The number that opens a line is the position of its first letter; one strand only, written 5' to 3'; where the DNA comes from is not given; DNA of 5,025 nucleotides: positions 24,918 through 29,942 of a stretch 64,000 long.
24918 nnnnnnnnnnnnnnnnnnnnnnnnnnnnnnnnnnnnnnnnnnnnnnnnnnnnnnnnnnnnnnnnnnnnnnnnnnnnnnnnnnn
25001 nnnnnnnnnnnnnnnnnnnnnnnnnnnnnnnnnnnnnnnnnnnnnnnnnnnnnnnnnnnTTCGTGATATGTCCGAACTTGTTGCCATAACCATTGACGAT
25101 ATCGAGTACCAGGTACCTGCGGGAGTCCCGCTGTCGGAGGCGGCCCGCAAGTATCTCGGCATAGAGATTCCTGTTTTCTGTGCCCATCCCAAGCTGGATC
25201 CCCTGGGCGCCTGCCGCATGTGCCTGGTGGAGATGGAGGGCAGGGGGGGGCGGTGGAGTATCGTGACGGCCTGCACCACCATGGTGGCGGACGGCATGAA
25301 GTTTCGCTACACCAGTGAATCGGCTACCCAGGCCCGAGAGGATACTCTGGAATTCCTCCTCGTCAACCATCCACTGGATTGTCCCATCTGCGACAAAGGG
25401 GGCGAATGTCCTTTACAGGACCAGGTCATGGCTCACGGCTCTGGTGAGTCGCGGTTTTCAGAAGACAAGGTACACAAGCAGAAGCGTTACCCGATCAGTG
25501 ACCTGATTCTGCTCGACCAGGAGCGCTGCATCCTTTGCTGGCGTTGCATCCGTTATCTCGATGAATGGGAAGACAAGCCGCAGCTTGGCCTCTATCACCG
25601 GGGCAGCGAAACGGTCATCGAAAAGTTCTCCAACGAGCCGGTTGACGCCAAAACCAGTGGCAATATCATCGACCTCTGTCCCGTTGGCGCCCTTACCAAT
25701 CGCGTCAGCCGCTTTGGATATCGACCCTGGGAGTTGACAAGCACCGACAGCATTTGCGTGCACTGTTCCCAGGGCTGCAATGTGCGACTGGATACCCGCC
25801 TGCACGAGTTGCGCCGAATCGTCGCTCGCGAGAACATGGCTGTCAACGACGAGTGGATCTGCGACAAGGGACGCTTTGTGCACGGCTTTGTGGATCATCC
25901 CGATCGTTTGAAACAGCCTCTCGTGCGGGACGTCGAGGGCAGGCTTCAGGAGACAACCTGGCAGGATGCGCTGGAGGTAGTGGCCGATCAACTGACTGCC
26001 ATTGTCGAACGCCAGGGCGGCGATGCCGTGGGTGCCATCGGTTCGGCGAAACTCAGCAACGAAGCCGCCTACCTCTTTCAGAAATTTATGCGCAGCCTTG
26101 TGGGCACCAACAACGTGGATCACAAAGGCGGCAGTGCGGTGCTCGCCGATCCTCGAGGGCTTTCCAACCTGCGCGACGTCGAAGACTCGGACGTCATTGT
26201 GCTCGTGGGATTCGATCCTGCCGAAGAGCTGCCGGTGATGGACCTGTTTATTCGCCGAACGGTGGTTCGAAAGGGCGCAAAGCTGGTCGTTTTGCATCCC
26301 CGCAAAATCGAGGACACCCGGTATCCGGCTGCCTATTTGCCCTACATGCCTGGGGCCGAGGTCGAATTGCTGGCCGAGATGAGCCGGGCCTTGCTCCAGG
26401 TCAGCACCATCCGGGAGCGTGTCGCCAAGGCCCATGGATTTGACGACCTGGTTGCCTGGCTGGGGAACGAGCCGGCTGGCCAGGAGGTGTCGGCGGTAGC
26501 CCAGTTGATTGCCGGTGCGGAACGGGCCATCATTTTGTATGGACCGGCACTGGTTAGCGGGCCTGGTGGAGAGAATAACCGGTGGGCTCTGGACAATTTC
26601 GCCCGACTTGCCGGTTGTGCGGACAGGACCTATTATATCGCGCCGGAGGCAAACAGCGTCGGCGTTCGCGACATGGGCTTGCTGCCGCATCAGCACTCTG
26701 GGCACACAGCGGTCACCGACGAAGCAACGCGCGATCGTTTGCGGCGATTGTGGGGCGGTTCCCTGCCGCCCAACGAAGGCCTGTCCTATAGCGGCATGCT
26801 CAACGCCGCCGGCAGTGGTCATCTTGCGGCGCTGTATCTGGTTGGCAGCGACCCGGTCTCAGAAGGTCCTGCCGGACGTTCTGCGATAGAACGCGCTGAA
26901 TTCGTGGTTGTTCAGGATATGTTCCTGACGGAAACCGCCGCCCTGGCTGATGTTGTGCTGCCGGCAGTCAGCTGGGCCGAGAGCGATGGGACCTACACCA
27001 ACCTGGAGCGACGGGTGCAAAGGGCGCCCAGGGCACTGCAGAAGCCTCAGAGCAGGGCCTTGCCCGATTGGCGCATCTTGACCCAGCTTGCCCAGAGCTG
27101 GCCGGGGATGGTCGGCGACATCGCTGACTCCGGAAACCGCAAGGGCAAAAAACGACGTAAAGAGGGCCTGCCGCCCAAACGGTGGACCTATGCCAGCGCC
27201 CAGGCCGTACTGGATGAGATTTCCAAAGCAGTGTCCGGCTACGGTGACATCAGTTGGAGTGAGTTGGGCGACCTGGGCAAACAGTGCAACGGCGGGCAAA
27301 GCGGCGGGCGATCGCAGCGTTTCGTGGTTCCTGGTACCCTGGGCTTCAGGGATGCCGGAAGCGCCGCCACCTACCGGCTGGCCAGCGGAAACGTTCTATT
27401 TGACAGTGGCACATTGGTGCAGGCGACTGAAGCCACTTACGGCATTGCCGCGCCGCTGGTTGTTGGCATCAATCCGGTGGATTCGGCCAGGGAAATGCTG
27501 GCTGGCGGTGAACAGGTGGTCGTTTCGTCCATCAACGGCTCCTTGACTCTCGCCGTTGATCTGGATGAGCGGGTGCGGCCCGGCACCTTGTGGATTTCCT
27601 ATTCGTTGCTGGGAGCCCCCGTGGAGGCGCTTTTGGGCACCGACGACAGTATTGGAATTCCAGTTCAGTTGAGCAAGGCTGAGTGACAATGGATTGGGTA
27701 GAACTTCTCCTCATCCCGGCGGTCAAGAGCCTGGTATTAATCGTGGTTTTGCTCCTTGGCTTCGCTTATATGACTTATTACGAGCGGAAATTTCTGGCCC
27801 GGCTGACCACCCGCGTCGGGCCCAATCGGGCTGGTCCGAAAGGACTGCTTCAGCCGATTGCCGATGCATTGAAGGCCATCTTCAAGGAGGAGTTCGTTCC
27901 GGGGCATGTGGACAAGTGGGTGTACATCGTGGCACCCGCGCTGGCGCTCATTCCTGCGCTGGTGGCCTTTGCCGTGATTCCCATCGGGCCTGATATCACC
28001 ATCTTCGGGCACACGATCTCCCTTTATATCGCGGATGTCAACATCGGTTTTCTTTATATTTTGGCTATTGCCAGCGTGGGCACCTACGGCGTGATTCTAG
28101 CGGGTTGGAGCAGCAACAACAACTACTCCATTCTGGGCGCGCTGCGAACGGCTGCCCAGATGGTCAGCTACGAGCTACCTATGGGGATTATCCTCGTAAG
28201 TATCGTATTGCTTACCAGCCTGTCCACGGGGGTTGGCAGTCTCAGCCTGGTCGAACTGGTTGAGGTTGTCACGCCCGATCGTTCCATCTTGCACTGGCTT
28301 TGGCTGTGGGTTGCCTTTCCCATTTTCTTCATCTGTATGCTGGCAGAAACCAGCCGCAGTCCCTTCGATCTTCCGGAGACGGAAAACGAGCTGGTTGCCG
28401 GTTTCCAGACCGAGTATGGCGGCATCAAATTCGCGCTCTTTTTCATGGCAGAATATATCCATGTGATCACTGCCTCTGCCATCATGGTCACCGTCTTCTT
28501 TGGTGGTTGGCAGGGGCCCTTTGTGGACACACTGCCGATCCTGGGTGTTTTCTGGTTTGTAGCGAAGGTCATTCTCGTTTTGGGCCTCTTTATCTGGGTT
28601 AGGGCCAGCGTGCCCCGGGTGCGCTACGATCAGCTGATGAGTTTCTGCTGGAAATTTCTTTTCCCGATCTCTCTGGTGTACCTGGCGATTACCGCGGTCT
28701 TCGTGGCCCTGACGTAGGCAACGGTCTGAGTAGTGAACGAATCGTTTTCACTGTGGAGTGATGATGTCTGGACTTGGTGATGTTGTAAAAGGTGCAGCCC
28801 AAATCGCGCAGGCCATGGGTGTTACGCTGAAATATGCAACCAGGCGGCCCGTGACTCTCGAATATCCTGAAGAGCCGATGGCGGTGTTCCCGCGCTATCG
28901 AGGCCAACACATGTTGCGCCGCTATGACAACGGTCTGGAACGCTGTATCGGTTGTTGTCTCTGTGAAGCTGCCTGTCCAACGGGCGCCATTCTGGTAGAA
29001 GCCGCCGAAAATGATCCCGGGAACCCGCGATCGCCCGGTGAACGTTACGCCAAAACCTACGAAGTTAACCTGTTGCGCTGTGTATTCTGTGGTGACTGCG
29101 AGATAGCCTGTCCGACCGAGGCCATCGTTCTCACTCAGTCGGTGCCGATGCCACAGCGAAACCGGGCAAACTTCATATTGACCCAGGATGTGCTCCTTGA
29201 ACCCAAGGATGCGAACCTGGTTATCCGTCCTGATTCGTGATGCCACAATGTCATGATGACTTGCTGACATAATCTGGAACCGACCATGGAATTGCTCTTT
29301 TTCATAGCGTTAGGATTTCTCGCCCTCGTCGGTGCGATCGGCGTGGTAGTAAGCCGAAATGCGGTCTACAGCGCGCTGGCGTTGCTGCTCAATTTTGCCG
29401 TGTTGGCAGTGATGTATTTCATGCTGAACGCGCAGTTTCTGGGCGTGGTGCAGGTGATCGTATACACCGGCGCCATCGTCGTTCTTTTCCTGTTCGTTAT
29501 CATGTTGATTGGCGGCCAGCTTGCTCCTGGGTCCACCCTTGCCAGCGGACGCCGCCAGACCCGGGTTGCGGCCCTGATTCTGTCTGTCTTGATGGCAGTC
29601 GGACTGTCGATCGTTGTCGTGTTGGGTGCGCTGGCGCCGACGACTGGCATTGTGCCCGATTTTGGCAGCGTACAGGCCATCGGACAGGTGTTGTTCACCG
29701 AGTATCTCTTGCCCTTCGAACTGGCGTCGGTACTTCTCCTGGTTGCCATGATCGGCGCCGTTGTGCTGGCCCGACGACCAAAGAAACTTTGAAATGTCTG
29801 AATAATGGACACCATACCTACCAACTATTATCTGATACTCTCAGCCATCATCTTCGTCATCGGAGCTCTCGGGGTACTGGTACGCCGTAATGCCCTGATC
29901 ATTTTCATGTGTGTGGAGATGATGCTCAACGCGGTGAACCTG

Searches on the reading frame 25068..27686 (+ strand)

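Call 56: search_protein_families(library=pfam, proteins=[window:25068-27686:+], max_evalue=0.00001)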
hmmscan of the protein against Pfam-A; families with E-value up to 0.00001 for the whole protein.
window:25068-27686:+ (872 aa): 8 families
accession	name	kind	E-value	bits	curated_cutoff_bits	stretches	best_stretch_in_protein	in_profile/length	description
PF00384.28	Molybdopterin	-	3e-55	188.1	24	1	280-676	1-352/353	Molybdopterin oxidoreductase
PF22117.2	Fer4_Nqo3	-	9.2e-22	77.4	27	1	145-210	2-67/67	NADH-quinone oxidoreductase subunit 3, ferredoxin-like domain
PF10588.14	NADH-G_4Fe-4S_3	-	9.7e-16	57.5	27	1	90-129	1-40/40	NADH-ubiquinone oxidoreductase-G iron-sulfur binding region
PF13510.11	Fer2_4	-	7.8e-14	51.9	22.8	1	3-80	2-78/82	2Fe-2S iron-sulfur cluster binding domain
PF22151.2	Fer4_NDSU1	-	1.2e-11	44.4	23.8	1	224-271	2-49/51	NADH-ubiquinone oxidoreductase NDSU1/NuoG-like, 4Fe-4S domain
PF04879.21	Molybdop_Fe4S4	-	2.7e-08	34.1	22.7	1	224-277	2-55/55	Molybdopterin oxidoreductase Fe4S4 domain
PF01568.27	Molydop_binding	-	3.6e-07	30.6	26.8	1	793-846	26-79/110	Molydopterin dinucleotide binding domain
PF00111.32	Fer2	-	2.1e-06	28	21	1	11-57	7-48/77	2Fe-2S iron-sulfur cluster binding domain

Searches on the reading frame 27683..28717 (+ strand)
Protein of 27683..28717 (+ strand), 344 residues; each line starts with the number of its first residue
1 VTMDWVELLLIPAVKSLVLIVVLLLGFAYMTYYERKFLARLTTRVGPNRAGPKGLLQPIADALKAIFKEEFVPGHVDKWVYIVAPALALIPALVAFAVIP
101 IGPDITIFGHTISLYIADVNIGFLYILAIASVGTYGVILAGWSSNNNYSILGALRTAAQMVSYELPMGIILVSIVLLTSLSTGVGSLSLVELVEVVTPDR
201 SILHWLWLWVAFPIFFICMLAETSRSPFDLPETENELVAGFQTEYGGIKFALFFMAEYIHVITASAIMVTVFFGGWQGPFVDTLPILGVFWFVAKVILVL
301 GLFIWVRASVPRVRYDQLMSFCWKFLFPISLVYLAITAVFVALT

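Call 56: search_protein_families(library=pfam, proteins=[window:27683-28717:+], max_evalue=0.00001)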
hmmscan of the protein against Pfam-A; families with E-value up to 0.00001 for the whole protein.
window:27683-28717:+ (344 aa): 1 family
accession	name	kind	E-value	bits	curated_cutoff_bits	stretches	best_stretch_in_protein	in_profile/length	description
PF00146.26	NADHdh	-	1.3e-115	386.3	27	1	15-338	2-298/298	NADH dehydrogenase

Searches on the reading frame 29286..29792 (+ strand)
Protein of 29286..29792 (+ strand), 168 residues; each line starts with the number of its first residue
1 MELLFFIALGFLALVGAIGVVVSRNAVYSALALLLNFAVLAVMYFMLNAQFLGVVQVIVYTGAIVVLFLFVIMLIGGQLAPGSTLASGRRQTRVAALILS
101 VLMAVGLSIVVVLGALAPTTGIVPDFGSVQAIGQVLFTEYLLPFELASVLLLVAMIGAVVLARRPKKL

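Call 56: search_protein_families(library=pfam, proteins=[window:29286-29792:+], max_evalue=0.00001)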
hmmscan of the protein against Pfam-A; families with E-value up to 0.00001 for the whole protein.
window:29286-29792:+ (168 aa): 1 family
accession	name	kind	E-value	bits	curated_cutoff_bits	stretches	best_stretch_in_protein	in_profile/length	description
PF00499.25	Oxidored_q3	-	2.1e-40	138.2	33.2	1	16-161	1-146/146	NADH-ubiquinone/plastoquinone oxidoreductase chain 6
